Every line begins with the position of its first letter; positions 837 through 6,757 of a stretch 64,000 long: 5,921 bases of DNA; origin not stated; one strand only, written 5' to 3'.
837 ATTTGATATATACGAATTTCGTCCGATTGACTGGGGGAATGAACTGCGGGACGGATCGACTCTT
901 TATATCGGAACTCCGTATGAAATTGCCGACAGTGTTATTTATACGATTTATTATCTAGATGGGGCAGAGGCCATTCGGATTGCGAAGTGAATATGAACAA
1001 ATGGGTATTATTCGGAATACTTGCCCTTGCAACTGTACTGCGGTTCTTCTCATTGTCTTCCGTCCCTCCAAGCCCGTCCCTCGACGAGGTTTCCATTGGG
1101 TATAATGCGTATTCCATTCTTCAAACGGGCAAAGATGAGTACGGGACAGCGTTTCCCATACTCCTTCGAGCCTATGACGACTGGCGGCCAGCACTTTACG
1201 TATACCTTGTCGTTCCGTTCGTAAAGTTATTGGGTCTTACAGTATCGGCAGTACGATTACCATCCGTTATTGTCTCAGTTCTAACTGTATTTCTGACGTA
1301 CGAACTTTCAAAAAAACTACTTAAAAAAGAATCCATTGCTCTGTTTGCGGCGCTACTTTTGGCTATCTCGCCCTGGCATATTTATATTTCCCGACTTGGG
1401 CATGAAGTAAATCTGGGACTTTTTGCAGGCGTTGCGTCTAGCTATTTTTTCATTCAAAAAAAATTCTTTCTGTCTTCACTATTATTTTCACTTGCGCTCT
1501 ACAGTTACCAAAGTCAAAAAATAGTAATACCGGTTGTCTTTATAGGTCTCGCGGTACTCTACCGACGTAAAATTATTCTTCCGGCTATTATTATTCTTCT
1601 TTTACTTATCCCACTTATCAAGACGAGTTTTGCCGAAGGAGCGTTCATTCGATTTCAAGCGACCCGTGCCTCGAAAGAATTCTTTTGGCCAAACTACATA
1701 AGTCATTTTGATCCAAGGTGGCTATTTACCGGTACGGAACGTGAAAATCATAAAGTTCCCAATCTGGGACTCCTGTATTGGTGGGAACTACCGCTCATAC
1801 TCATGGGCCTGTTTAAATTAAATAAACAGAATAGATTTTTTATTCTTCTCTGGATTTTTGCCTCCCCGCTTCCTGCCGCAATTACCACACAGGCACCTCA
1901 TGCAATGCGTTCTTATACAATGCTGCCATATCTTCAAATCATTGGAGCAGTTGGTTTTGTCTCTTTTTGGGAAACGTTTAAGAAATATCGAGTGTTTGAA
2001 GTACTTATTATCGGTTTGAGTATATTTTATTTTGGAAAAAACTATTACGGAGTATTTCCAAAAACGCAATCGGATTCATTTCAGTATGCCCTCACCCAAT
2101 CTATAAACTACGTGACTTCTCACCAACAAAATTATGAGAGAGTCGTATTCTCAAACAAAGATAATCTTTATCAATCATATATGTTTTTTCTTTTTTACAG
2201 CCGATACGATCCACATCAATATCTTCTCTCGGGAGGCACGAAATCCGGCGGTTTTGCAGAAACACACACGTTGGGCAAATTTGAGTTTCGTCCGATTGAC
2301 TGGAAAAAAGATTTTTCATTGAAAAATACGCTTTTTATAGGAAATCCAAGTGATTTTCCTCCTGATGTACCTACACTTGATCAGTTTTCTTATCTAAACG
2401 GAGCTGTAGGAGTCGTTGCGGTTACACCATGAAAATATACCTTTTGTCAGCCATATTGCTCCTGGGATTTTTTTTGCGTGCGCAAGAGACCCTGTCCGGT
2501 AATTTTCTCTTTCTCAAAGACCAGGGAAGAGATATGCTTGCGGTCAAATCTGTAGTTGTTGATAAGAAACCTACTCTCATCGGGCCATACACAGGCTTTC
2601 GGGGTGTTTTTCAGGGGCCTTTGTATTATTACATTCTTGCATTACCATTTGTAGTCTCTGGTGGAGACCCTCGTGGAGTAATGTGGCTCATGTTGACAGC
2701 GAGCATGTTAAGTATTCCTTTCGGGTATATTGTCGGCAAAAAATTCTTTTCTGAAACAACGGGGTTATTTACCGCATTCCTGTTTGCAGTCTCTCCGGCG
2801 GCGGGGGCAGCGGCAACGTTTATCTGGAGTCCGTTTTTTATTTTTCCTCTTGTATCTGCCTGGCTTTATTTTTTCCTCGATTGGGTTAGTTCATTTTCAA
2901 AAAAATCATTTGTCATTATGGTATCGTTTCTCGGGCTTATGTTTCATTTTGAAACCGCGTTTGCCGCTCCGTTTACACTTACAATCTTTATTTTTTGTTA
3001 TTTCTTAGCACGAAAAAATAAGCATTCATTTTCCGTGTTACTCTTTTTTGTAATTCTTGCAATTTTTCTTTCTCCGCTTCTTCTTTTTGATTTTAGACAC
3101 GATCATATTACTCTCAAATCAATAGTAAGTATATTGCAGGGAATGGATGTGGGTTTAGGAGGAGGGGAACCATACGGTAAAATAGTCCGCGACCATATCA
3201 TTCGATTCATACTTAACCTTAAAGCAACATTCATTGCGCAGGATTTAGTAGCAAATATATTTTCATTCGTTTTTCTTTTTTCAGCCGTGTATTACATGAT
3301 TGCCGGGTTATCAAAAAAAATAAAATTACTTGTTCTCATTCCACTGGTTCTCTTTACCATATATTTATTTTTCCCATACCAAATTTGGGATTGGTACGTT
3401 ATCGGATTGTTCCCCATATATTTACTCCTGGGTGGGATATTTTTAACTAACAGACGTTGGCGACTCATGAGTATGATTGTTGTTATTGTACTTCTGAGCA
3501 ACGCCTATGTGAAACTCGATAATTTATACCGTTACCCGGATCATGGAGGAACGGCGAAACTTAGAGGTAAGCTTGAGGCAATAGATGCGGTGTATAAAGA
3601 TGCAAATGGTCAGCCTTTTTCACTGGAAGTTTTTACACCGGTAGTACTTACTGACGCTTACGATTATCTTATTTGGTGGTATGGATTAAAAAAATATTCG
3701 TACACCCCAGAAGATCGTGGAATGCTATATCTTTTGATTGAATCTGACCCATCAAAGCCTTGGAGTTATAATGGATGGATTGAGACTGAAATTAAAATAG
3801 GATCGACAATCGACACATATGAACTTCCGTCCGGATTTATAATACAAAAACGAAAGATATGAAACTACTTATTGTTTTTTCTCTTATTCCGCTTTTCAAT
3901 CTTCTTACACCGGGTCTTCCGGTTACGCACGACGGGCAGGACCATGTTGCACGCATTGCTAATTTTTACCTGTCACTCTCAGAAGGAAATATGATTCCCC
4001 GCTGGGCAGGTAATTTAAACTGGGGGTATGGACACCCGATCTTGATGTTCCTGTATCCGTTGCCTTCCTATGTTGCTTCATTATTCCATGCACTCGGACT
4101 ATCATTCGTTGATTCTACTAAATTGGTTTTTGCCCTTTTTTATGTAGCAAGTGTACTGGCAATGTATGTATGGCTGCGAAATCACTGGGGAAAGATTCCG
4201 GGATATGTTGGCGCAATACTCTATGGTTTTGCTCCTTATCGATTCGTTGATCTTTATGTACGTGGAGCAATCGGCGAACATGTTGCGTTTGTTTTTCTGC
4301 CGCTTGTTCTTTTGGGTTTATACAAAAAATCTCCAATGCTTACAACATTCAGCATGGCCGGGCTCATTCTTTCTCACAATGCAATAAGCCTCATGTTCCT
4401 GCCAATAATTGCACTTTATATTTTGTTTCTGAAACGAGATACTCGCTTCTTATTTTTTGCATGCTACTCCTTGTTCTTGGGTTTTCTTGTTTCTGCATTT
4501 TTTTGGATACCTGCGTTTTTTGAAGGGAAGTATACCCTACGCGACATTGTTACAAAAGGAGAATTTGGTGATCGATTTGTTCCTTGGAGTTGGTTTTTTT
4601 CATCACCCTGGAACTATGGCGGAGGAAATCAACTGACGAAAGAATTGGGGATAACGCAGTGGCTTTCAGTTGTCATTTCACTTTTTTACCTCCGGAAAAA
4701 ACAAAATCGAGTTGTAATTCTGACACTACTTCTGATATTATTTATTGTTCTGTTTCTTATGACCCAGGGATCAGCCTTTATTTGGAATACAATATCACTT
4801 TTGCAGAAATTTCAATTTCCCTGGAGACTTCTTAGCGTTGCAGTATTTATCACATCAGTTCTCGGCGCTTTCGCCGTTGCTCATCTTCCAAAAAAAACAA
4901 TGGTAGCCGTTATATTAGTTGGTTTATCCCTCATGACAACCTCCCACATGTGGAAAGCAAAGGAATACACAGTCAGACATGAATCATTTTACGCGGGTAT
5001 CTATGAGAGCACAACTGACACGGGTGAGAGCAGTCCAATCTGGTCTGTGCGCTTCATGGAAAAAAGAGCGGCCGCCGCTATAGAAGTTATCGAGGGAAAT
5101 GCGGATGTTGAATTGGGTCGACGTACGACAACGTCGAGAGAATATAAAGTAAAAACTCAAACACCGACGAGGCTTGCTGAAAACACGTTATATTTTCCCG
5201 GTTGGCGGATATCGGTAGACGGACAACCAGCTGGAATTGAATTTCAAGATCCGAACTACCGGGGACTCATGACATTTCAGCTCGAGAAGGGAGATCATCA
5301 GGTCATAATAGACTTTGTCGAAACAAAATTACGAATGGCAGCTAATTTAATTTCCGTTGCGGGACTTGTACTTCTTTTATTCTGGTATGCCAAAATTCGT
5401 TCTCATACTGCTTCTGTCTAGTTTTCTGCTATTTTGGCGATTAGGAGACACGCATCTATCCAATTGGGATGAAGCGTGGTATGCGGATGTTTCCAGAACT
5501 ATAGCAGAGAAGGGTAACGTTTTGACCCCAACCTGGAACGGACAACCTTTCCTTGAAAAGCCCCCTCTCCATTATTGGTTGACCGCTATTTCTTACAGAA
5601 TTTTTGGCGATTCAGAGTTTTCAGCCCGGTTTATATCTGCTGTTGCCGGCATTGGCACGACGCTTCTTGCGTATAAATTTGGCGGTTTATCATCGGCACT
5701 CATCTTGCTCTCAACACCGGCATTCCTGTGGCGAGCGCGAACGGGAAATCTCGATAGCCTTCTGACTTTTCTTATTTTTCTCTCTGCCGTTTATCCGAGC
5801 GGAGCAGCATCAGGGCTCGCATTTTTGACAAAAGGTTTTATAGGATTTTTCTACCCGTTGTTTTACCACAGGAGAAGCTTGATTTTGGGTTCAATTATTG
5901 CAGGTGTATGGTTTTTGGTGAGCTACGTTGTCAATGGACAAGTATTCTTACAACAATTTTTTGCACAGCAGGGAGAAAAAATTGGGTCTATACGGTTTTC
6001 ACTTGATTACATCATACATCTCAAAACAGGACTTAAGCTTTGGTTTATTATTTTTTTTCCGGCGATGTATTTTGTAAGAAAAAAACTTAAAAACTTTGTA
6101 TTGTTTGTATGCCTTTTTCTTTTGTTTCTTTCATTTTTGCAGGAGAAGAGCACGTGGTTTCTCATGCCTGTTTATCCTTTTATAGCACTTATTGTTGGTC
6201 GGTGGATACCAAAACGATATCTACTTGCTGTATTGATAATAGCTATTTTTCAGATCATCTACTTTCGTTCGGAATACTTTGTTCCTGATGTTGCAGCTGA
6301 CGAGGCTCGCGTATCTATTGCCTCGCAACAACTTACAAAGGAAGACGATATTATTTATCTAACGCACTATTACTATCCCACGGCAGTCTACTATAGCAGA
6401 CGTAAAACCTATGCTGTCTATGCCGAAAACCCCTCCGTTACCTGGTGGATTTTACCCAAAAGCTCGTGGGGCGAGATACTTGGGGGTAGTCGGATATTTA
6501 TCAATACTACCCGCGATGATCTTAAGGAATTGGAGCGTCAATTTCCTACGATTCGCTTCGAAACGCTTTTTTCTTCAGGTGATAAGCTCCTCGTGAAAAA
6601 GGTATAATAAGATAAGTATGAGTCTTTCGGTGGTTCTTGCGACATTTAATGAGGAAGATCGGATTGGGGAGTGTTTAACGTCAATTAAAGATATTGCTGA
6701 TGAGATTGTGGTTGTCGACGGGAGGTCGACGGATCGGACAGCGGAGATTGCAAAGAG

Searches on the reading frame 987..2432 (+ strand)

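Call 9: search_protein_families(library=pfam, proteins=[window:987-2432:+], max_evalue=0.00001)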
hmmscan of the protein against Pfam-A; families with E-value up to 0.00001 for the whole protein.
window:987-2432:+ (481 aa): 1 family
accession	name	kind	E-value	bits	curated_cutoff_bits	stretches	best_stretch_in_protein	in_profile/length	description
PF13231.12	PMT_2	-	2.5e-07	31.5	26.1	1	68-211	3-152/160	Dolichyl-phosphate-mannose-protein mannosyltransferase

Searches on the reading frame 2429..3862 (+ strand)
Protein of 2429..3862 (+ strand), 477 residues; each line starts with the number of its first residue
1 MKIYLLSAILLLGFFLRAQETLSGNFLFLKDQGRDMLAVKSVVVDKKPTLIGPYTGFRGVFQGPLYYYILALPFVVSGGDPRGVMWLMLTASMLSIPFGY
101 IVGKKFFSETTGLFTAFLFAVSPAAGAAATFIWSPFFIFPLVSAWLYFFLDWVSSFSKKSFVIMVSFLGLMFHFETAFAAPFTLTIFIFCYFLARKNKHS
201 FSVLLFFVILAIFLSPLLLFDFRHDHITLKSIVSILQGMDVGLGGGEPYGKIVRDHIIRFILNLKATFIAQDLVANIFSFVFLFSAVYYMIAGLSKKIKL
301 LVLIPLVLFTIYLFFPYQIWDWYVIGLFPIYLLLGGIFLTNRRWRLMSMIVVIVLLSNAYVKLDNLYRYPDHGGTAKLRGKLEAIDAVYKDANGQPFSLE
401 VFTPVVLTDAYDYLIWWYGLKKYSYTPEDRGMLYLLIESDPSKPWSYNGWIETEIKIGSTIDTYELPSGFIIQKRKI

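Call 9: search_protein_families(library=pfam, proteins=[window:2429-3862:+], max_evalue=0.00001)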
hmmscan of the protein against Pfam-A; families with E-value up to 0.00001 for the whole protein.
window:2429-3862:+ (477 aa): 1 family
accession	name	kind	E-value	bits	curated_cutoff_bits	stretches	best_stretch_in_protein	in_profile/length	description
PF13231.12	PMT_2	-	4.5e-06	27.4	26.1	1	63-215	3-156/160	Dolichyl-phosphate-mannose-protein mannosyltransferase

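Call 63: find_encoding_contigs(protein=window:2429-3862:+, flank=10000, max_places=1)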
Protein window:2429-3862:+ (477 aa): 7 contigs read that carry it; 1 place shown.
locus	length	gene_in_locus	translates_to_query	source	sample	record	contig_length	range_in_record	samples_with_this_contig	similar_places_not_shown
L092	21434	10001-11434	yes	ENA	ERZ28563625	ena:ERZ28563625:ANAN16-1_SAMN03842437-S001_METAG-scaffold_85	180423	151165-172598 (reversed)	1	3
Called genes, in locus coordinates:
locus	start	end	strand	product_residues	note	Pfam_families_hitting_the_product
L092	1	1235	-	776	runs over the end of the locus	PF09586:YfhO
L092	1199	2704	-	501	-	-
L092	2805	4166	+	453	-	-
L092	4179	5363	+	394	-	-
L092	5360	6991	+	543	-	PF02366:PMT, PF13231:PMT_2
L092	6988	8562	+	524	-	PF02366:PMT (weak), PF13231:PMT_2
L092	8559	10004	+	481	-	PF13231:PMT_2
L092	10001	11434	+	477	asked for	PF13231:PMT_2 (weak)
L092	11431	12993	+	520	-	PF10131:PTPS_related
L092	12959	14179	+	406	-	PF13231:PMT_2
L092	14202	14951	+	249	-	PF00535:Glycos_transf_2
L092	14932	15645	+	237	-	PF03848:TehB, PF05175:MTS, PF13489:Methyltransf_23, PF01209:Ubie_methyltran, PF13847:Methyltransf_31, PF08241:Methyltransf_11, PF08242:Methyltransf_12, PF13649:Methyltransf_25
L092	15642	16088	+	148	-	PF18915:DUF5667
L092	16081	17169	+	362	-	-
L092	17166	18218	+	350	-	PF26314:MptA_B_family, PF09594:GT87 (weak)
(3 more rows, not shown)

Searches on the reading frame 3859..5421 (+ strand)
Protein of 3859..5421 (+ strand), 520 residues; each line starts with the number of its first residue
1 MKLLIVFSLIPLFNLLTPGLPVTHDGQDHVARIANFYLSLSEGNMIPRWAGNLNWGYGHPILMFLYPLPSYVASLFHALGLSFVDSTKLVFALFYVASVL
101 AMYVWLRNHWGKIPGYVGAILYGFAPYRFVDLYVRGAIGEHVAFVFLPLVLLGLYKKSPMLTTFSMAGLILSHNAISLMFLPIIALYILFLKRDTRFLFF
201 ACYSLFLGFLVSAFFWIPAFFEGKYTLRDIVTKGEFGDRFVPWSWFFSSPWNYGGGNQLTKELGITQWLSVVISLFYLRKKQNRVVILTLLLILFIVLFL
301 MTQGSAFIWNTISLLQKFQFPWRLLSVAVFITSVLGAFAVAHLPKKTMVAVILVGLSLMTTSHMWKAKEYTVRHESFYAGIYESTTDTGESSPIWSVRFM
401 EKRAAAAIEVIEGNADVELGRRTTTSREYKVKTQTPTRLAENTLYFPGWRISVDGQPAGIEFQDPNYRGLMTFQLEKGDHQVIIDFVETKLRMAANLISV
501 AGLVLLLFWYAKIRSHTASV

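Call 9: search_protein_families(library=pfam, proteins=[window:3859-5421:+], max_evalue=0.00001)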
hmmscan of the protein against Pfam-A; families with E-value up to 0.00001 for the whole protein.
window:3859-5421:+ (520 aa): 2 families
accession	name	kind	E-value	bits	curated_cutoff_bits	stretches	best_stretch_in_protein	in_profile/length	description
PF10131.15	PTPS_related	-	6.4e-10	38.5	26.4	1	66-375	4-317/621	6-pyruvoyl-tetrahydropterin synthase related domain; membrane protein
PF09586.16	YfhO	-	6.5e-10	38.5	28.5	0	69-373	84-395/835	Bacterial membrane protein YfhO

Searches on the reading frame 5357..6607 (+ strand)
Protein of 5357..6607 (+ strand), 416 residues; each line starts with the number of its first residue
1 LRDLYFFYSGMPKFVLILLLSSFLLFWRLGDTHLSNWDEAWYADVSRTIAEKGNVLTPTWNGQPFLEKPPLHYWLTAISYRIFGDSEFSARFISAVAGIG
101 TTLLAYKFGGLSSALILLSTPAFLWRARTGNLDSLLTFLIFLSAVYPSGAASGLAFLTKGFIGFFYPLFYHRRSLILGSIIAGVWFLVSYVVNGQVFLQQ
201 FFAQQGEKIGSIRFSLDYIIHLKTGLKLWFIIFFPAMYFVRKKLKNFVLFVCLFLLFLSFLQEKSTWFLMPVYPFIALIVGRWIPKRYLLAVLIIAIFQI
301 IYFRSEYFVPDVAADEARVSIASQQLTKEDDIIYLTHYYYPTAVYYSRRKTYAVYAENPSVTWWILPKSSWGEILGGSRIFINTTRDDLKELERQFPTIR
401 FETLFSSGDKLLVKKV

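Call 9: search_protein_families(library=pfam, proteins=[window:5357-6607:+], max_evalue=0.00001)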
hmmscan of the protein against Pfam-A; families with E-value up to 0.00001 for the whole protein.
window:5357-6607:+ (416 aa): 1 family
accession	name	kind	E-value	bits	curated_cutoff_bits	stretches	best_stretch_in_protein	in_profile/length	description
PF13231.12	PMT_2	-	2.5e-09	38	26.1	1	68-145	2-87/160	Dolichyl-phosphate-mannose-protein mannosyltransferase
